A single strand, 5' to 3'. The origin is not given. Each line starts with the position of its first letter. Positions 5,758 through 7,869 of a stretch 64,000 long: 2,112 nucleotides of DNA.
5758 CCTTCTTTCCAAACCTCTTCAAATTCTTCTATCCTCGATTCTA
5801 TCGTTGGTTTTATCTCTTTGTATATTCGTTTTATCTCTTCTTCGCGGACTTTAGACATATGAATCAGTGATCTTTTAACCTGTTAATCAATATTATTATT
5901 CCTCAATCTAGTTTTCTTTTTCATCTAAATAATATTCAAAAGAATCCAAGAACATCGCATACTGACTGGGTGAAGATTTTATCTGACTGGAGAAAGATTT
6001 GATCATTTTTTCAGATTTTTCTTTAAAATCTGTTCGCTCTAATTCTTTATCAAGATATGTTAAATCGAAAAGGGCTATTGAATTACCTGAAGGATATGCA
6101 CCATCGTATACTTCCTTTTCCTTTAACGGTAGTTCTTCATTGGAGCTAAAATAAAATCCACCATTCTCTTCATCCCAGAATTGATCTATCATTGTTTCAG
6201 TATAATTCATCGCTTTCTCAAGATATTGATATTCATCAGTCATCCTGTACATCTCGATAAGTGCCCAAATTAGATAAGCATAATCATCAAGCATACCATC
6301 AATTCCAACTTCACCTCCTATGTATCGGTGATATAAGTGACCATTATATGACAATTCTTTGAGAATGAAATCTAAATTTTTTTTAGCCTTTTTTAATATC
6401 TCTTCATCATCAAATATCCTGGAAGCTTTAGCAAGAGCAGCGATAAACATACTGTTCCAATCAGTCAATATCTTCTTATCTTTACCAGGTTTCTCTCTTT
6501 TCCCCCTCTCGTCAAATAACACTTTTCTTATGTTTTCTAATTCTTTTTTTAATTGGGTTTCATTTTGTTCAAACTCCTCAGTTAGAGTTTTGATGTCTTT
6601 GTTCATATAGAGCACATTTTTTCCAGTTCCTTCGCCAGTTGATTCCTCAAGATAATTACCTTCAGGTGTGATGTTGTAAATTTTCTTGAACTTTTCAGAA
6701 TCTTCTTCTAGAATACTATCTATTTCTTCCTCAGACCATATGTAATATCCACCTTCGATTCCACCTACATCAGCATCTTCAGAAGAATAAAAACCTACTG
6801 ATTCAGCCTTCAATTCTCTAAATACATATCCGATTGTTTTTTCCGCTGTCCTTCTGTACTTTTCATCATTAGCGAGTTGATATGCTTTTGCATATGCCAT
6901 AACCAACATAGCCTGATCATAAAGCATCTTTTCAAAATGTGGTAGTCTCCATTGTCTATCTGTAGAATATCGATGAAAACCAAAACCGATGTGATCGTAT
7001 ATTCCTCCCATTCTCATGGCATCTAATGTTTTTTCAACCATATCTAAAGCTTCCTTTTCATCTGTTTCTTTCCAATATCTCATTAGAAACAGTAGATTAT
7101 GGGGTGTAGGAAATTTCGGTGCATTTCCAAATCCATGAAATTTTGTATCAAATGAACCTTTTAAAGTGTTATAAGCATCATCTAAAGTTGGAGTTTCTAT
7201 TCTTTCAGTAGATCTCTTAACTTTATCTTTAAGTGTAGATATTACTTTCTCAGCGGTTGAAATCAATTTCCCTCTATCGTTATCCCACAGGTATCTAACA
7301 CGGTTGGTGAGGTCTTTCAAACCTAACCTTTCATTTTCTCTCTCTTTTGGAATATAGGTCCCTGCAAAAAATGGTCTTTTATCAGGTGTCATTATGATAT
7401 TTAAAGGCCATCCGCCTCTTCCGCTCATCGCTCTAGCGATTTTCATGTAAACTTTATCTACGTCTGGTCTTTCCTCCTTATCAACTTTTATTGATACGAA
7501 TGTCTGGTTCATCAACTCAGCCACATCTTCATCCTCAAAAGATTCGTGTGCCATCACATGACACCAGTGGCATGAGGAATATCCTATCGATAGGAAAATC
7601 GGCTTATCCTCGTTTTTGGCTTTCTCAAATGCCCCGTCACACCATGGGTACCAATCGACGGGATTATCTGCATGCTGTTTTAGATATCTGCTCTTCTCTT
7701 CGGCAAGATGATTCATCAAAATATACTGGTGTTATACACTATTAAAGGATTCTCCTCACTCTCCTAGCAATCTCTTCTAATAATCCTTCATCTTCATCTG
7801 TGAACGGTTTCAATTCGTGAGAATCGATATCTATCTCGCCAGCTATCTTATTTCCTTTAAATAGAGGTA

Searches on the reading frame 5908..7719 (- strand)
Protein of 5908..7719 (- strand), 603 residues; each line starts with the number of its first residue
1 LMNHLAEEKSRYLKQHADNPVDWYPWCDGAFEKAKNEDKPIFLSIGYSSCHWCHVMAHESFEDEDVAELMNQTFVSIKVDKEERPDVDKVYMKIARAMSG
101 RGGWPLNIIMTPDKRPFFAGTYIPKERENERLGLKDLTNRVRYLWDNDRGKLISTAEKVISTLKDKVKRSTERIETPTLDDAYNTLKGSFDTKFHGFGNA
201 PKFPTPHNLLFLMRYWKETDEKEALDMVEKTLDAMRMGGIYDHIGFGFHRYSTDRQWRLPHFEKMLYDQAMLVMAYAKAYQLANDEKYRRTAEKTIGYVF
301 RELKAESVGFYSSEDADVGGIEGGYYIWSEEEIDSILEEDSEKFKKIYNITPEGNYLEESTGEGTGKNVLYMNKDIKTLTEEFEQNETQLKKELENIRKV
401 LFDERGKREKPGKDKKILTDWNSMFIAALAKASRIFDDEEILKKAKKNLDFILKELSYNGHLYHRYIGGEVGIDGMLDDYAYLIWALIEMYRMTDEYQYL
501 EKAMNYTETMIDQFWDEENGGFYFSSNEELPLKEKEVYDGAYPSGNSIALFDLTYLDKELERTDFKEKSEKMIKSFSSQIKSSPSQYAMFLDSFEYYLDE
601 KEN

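Call 84: search_protein_families(library=pfam, proteins=[window:5908-7719:-], max_evalue=0.00001)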
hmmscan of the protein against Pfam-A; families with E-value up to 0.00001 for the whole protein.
window:5908-7719:- (603 aa): 3 families
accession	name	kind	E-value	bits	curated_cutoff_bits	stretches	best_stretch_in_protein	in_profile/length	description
PF03190.21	Thioredox_DsbH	-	3.9e-75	251.7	27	1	3-163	2-162/163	Protein of unknown function, DUF255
PF13899.12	Thioredoxin_7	-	5.7e-10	39.6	27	1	22-86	1-65/83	Thioredoxin-like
PF00759.25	Glyco_hydro_9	-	3.4e-07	30.4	27.7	1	418-526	149-273/444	Glycosyl hydrolase family 9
